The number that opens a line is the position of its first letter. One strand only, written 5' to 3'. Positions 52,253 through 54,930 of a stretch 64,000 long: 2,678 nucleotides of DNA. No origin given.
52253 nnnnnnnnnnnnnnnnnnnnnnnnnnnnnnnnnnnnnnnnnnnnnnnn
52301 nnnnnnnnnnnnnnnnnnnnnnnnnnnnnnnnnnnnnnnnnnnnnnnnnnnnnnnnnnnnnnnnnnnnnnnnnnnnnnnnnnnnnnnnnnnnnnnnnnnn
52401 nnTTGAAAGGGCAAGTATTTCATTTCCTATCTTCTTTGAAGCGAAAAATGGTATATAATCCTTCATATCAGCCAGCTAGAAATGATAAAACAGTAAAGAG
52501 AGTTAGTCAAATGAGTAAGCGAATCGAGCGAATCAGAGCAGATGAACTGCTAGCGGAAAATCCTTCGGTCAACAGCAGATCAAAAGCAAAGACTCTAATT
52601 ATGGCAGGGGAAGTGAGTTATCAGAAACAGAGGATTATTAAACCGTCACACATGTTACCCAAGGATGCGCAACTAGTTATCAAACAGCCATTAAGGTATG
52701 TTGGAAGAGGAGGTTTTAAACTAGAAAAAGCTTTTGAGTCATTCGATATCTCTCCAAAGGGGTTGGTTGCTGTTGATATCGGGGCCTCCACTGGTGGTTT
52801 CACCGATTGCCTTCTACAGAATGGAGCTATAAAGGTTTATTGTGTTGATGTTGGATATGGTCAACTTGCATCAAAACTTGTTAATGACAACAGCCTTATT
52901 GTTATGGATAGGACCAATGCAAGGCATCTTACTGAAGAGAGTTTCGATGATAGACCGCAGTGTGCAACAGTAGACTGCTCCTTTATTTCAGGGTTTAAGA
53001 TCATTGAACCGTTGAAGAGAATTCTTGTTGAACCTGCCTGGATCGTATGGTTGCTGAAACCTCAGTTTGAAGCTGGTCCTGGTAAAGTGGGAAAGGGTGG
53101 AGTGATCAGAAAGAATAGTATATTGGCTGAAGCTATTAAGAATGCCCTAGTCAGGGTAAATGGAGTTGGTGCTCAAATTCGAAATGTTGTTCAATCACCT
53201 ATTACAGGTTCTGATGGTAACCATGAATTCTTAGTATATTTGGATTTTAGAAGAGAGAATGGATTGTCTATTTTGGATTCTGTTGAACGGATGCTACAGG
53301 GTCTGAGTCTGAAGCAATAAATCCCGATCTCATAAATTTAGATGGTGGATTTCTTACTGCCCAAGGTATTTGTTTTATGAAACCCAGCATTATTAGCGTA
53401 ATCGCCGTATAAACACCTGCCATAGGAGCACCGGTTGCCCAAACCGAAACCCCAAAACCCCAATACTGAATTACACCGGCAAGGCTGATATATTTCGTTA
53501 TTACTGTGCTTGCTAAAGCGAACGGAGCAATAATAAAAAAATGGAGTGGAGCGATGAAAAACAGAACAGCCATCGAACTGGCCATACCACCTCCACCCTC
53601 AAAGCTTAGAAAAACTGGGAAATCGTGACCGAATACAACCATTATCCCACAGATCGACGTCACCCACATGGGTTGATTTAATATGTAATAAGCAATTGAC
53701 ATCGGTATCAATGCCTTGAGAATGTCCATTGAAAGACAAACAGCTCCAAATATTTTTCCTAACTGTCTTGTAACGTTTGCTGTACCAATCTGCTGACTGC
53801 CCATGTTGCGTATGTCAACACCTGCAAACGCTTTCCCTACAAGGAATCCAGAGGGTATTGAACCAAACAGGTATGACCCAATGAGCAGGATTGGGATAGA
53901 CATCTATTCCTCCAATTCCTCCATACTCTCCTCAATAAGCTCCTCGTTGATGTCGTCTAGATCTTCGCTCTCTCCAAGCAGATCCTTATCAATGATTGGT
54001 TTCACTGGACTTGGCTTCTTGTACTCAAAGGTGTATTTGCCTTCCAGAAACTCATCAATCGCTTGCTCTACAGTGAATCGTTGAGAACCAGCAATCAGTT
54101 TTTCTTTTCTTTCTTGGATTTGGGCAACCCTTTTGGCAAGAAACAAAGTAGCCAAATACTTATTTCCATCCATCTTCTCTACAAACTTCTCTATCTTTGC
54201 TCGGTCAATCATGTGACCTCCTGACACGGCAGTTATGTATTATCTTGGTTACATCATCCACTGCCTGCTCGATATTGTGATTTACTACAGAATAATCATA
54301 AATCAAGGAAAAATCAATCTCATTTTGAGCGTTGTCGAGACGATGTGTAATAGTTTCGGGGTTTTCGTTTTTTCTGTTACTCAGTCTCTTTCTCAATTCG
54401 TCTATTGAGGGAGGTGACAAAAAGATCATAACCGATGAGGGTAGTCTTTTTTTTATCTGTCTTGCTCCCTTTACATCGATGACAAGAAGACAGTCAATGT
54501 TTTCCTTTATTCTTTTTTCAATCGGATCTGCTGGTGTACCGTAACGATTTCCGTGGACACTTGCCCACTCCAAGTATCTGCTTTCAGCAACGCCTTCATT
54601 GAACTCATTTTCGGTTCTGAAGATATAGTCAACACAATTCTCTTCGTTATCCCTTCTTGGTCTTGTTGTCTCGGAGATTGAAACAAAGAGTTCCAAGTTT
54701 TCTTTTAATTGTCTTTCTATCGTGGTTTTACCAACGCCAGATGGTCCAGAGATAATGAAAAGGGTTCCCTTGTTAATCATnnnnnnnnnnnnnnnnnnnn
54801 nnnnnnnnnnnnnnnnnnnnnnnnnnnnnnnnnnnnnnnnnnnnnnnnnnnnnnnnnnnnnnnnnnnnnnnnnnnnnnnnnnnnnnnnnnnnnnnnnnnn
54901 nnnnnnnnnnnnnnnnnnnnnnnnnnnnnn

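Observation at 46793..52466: mfd operon with GTGA-coupled phosphatase::MazG fusion, Cys-rich mini-protein and methyltransferase-like gene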

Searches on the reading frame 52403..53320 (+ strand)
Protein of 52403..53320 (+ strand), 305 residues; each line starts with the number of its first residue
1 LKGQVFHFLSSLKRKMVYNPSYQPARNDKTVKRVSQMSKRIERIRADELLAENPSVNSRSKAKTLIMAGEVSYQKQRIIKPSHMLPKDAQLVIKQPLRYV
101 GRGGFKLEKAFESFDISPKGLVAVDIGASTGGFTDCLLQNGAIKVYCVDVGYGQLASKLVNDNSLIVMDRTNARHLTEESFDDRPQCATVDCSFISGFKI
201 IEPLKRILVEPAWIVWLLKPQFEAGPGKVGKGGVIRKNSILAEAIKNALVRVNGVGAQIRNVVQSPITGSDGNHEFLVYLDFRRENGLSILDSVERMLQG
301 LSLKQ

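Call 71: search_protein_families(library=pfam, proteins=[window:52403-53320:+], max_evalue=0.01)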
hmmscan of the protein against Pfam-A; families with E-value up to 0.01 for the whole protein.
window:52403-53320:+ (305 aa): 3 families
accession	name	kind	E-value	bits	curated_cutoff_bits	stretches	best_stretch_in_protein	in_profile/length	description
PF01728.25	FtsJ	-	1.2e-36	126.7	24.1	1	99-282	1-181/181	FtsJ-like methyltransferase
PF01479.30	S4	-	0.00013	22.1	22.8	1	46-87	3-44/48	S4 domain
PF08241.18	Methyltransf_11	-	0.0091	17.1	21.2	0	124-182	1-62/95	Methyltransferase domain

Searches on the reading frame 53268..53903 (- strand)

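Call 71: search_protein_families(library=pfam, proteins=[window:53268-53903:-], max_evalue=0.01)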
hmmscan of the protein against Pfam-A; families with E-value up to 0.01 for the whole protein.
window:53268-53903:- (211 aa): 1 family
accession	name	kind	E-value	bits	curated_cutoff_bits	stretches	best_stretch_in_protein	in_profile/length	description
PF02660.20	G3P_acyltransf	-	8.5e-35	120.7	24.1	1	10-172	2-153/164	Glycerol-3-phosphate acyltransferase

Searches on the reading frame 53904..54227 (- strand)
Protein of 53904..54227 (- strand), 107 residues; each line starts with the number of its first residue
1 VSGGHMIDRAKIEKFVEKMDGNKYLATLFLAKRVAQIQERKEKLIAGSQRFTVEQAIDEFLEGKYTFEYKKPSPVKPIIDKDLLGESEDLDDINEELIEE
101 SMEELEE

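Call 71: search_protein_families(library=pfam, proteins=[window:53904-54227:-], max_evalue=0.01)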
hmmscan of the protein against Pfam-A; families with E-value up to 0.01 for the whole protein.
window:53904-54227:- (107 aa): 1 family
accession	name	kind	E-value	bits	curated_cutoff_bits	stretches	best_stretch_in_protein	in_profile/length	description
PF01192.27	RNA_pol_Rpb6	-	7.2e-05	23.2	26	1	21-67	7-53/53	RNA polymerase Rpb6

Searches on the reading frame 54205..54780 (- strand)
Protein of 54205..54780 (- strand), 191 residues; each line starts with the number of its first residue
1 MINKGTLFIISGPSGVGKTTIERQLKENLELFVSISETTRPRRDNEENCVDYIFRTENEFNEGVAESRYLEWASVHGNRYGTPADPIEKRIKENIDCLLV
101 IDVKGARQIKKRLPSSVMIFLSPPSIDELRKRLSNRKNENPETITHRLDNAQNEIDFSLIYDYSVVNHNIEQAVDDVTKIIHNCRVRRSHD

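Call 71: search_protein_families(library=pfam, proteins=[window:54205-54780:-], max_evalue=0.01)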
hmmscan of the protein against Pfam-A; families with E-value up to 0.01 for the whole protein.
window:54205-54780:- (191 aa): 8 families
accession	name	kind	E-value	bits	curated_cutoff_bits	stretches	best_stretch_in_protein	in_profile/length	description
PF00625.27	Guanylate_kin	-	8.7e-38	130.3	25.2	1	6-182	3-180/182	Guanylate kinase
PF13238.12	AAA_18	-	1.4e-06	29.2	29.4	1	9-143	2-118/128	AAA domain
PF13671.12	AAA_33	-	0.001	19.8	27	0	7-47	1-41/143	AAA domain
PF01712.25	dNK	-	0.0013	19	27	0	9-52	2-44/203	Deoxynucleoside kinase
PF20720.3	nSTAND3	-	0.0047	17.1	27.2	0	3-25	15-37/155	Novel STAND NTPase 3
PF13191.12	AAA_16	-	0.005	17.8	32.6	1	6-30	25-49/167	AAA ATPase domain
PF13401.12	AAA_22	-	0.005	17.6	27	0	6-30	6-30/130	AAA domain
PF03193.22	RsgA_GTPase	-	0.0088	16.3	30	0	5-33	106-134/174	RsgA GTPase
